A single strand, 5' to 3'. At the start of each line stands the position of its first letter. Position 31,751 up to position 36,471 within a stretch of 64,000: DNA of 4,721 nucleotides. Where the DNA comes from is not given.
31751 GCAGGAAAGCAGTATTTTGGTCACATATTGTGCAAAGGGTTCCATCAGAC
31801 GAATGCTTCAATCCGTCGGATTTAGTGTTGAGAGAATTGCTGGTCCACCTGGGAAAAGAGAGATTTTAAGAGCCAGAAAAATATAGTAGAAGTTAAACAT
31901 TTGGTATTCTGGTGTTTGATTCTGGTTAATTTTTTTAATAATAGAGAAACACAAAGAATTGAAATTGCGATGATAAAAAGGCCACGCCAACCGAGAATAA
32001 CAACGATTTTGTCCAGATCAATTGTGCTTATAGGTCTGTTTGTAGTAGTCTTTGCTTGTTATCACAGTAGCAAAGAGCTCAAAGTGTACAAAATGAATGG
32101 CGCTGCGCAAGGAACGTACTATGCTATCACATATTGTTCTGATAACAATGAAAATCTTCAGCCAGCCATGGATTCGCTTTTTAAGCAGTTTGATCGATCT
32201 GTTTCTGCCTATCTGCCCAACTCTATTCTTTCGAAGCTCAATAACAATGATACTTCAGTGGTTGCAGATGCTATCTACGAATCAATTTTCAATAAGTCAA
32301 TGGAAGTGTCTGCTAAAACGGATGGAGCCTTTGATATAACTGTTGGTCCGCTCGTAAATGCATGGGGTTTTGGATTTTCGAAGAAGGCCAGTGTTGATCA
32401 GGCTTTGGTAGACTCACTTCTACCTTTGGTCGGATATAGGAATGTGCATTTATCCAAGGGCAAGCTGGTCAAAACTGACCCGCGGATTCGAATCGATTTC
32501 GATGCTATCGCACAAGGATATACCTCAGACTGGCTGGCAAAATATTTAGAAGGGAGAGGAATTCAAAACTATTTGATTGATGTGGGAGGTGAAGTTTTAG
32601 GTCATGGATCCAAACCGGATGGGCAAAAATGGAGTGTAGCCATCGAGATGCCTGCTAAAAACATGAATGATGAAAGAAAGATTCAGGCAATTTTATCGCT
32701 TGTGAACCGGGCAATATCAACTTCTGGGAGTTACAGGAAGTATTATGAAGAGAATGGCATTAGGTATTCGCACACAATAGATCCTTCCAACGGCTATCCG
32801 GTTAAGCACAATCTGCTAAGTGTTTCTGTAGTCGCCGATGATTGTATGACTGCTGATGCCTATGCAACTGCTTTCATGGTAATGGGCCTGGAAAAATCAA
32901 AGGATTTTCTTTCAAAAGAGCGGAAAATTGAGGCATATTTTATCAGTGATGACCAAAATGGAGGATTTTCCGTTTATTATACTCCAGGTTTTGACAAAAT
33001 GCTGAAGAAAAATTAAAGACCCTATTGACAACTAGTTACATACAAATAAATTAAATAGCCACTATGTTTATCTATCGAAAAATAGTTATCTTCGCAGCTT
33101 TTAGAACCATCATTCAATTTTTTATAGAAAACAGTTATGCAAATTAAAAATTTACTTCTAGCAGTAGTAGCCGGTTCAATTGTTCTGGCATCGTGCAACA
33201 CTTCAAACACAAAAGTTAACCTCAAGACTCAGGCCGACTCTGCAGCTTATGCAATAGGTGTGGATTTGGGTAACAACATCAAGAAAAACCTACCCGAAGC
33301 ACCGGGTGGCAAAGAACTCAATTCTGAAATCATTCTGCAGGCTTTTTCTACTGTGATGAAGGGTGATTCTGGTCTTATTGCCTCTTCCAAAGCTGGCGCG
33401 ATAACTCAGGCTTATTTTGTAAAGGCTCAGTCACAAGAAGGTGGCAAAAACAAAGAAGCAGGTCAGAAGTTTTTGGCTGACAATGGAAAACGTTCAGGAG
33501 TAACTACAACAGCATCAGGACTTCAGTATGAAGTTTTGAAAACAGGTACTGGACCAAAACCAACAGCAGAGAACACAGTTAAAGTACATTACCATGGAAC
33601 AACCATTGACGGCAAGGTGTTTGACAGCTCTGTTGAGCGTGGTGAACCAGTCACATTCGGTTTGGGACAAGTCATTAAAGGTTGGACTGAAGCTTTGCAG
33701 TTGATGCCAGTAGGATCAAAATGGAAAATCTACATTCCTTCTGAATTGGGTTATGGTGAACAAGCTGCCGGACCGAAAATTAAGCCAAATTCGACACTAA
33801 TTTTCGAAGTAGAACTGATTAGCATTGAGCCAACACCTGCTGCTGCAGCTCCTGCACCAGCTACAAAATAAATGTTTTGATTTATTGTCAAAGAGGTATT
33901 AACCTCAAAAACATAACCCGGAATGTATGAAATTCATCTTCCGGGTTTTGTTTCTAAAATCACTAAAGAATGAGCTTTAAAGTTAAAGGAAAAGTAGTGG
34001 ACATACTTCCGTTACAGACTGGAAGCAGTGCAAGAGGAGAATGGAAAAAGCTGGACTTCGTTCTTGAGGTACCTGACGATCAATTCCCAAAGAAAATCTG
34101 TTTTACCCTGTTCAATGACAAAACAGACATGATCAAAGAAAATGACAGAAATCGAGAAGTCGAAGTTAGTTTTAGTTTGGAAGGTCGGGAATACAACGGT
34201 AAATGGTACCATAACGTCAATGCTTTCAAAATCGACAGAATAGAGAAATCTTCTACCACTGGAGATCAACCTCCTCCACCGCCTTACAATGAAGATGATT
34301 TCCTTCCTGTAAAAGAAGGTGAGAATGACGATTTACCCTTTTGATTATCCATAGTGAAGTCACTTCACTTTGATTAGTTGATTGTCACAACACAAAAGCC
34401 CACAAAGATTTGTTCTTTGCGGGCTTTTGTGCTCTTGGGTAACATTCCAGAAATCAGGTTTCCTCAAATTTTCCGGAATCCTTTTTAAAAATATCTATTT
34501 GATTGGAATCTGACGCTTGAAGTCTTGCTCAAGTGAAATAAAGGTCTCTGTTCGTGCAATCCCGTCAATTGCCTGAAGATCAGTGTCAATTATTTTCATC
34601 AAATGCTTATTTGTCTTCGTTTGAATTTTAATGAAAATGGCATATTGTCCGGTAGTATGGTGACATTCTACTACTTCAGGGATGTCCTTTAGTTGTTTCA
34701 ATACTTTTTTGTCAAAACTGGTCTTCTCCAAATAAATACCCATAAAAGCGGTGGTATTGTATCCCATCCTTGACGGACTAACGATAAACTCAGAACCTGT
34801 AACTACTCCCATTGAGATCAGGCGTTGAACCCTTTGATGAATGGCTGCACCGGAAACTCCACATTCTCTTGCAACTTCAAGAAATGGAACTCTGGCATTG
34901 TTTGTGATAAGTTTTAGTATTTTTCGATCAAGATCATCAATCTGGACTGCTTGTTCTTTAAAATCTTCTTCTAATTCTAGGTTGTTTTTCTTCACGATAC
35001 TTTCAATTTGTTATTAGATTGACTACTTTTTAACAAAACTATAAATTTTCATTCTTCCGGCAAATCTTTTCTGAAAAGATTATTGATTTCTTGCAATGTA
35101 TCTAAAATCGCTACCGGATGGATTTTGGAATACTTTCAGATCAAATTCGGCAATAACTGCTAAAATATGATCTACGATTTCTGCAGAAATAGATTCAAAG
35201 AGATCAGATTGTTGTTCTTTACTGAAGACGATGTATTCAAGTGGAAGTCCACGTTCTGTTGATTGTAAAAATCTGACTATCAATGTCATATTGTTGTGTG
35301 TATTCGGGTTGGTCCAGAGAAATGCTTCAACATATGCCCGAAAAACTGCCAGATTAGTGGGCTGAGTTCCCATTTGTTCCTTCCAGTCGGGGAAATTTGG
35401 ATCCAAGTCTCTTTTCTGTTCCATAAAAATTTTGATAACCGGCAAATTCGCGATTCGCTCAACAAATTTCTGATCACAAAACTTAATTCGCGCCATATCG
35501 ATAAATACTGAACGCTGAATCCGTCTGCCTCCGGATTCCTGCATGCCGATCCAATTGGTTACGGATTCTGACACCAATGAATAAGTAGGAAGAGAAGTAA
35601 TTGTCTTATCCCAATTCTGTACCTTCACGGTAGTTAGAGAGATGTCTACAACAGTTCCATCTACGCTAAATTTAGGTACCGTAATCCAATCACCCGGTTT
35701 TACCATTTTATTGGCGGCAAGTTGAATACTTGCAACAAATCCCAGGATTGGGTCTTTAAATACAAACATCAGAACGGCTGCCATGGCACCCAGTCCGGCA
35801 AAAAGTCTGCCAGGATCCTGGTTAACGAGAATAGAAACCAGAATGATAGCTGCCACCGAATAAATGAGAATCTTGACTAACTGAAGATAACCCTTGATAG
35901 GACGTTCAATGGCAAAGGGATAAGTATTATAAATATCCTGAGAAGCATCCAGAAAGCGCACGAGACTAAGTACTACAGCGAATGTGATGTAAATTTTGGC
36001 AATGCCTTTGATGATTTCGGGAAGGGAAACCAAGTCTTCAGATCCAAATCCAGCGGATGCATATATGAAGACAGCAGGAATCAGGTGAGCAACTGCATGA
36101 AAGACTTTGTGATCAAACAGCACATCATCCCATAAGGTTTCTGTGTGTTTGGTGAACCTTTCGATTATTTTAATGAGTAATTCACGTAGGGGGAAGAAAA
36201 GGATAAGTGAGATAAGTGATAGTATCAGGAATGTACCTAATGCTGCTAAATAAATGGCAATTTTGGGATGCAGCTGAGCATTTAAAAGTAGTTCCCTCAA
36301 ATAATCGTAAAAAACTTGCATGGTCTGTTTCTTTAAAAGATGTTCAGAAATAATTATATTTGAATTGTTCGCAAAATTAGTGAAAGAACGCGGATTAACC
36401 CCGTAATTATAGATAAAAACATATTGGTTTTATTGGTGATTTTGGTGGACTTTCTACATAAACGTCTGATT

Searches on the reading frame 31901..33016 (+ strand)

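Call 33: search_protein_families(library=pfam, proteins=[window:31901-33016:+], max_evalue=0.00001)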
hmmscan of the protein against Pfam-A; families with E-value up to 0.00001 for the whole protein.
window:31901-33016:+ (371 aa): 1 family
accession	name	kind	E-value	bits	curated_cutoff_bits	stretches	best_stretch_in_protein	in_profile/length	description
PF02424.20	ApbE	-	1.6e-85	287.3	25.6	1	71-347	2-266/266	ApbE family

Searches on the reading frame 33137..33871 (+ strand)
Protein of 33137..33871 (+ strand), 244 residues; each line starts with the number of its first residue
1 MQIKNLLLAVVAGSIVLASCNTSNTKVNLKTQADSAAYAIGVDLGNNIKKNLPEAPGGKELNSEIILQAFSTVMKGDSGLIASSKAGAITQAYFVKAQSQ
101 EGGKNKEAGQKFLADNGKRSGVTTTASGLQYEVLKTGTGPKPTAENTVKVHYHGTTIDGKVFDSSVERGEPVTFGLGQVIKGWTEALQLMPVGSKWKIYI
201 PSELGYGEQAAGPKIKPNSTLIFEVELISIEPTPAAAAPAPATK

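Call 33: search_protein_families(library=pfam, proteins=[window:33137-33871:+], max_evalue=0.00001)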
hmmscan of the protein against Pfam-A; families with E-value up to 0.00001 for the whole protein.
window:33137-33871:+ (244 aa): 2 families
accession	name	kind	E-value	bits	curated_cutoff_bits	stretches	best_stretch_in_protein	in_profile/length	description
PF00254.34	FKBP_C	-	2.5e-33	114.7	21.1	1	141-228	3-94/94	FKBP-type peptidyl-prolyl cis-trans isomerase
PF01346.23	FKBP_N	-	6.6e-23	81.8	22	1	34-133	2-97/97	Domain amino terminal to FKBP-type peptidyl-prolyl isomerase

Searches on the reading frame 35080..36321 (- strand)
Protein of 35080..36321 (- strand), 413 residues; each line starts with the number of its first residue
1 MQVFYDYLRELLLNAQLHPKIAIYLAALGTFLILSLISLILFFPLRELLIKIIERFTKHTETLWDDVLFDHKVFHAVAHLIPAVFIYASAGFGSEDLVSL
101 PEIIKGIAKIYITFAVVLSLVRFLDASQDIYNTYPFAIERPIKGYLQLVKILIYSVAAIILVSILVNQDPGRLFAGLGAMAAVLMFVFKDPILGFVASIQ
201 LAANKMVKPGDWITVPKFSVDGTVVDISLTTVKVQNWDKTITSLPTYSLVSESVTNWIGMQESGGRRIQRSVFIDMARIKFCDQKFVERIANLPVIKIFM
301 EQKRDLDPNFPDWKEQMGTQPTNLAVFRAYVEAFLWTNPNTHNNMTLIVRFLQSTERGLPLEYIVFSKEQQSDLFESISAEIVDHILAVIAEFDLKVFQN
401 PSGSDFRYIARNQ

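Call 33: search_protein_families(library=pfam, proteins=[window:35080-36321:-], max_evalue=0.00001)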
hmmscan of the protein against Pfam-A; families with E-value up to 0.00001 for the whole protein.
window:35080-36321:- (413 aa): 1 family
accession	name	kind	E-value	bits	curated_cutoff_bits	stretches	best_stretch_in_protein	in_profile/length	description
PF00924.24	MS_channel_2nd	-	1.3e-15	57.6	20.2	1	190-257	1-66/68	Mechanosensitive ion channel, beta-domain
